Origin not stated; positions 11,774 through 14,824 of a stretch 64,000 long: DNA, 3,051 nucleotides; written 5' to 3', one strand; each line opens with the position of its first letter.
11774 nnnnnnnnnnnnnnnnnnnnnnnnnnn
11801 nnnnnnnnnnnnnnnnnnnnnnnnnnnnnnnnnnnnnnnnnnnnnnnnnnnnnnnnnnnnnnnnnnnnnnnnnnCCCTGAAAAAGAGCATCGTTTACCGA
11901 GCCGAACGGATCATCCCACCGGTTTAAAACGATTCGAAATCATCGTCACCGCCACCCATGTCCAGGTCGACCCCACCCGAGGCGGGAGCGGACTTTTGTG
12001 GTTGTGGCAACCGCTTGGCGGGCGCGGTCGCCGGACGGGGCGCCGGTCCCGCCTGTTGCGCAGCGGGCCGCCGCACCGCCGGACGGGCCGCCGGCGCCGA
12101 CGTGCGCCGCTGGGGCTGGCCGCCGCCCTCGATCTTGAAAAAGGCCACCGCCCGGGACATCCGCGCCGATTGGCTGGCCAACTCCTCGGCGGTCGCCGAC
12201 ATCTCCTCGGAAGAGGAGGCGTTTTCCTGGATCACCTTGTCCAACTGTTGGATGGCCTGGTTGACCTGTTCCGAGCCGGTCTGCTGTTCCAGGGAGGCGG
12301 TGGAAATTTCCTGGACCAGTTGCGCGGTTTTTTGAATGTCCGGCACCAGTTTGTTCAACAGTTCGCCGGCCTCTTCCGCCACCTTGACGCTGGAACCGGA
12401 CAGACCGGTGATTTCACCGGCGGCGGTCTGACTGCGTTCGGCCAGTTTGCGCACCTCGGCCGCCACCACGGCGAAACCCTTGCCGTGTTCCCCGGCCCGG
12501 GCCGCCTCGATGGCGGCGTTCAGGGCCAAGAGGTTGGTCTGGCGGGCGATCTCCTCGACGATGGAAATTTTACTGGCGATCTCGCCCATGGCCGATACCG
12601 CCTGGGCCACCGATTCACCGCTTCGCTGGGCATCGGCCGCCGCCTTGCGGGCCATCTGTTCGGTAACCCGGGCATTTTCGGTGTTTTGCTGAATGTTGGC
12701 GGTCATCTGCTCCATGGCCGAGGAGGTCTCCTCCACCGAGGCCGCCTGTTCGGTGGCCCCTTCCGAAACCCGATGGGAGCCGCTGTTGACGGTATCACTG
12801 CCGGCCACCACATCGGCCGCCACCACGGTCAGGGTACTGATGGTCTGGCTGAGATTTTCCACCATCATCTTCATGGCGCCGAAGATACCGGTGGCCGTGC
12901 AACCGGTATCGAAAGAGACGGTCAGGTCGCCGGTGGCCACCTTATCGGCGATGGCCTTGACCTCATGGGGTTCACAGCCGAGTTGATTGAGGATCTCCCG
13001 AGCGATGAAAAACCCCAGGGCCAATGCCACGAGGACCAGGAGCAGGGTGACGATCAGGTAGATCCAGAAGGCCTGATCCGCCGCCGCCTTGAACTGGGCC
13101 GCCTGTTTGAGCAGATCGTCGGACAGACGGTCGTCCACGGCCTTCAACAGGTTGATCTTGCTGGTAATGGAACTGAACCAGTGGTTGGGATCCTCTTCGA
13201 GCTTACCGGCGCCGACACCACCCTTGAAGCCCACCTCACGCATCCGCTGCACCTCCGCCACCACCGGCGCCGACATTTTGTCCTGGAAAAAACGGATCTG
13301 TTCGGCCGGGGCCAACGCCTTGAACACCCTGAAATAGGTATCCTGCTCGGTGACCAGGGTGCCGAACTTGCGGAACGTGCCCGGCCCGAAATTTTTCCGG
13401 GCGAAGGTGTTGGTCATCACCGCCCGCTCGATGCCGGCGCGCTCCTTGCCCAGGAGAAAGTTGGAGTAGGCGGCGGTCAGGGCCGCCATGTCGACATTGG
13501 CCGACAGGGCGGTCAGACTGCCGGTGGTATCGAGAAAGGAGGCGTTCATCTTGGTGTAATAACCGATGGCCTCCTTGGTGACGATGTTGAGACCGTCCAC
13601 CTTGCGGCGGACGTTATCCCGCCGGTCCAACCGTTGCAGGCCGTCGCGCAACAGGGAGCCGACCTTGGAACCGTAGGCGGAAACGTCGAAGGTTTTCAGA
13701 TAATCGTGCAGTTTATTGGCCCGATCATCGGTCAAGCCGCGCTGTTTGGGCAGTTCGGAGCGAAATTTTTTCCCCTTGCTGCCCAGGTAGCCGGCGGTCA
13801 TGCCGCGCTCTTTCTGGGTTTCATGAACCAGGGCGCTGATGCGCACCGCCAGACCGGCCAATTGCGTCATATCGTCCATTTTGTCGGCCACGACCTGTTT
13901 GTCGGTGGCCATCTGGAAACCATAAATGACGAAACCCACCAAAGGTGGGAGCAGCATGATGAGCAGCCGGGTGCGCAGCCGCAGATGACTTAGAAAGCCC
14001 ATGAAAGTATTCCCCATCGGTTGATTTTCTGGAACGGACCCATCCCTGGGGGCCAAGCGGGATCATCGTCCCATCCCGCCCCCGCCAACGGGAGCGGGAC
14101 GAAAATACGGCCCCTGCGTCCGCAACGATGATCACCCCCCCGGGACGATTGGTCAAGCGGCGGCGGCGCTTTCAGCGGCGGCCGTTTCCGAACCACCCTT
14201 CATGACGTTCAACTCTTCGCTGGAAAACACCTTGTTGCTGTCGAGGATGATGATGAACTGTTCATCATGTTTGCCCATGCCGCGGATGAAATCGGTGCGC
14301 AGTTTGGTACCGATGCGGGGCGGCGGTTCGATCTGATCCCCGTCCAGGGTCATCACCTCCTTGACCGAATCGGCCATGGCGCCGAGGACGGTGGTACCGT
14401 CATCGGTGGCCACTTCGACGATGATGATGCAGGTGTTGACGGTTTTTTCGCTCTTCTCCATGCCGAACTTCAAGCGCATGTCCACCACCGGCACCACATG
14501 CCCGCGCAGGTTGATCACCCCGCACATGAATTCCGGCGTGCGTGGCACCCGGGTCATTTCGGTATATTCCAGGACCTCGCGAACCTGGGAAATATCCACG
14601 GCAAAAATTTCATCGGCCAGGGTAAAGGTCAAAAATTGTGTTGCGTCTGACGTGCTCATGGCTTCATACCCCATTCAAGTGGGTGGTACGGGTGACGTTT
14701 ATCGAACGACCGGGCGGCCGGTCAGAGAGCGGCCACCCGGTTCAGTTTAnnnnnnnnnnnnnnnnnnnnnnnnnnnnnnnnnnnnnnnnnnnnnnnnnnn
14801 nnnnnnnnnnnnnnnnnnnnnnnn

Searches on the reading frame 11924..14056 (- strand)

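Call 21: search_protein_families(library=pfam, proteins=[window:11924-14056:-], max_evalue=0.001)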
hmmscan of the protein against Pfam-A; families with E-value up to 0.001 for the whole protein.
window:11924-14056:- (710 aa): 2 families
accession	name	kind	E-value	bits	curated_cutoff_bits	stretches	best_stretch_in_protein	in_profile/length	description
PF08376.15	NIT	-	4.9e-62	210.9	24.9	1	75-315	1-238/239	Nitrate and nitrite sensing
PF00015.26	MCPsignal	-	2.2e-33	116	34.6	1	467-608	2-171/172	Methyl-accepting chemotaxis protein (MCP) signalling domain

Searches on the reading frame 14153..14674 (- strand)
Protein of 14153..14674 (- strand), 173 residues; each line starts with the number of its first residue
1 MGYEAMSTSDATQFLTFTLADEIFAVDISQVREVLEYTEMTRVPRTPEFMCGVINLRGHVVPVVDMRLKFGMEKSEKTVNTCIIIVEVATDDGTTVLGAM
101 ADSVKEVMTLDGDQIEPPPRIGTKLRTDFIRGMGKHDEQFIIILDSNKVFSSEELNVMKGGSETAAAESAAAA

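Call 21: search_protein_families(library=pfam, proteins=[window:14153-14674:-], max_evalue=0.001)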
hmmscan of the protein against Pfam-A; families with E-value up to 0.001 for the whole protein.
window:14153-14674:- (173 aa): 1 family
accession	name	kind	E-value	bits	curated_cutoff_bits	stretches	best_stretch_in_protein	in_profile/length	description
PF01584.24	CheW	-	2.7e-39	134.4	23.5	1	13-153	1-137/138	CheW-like domain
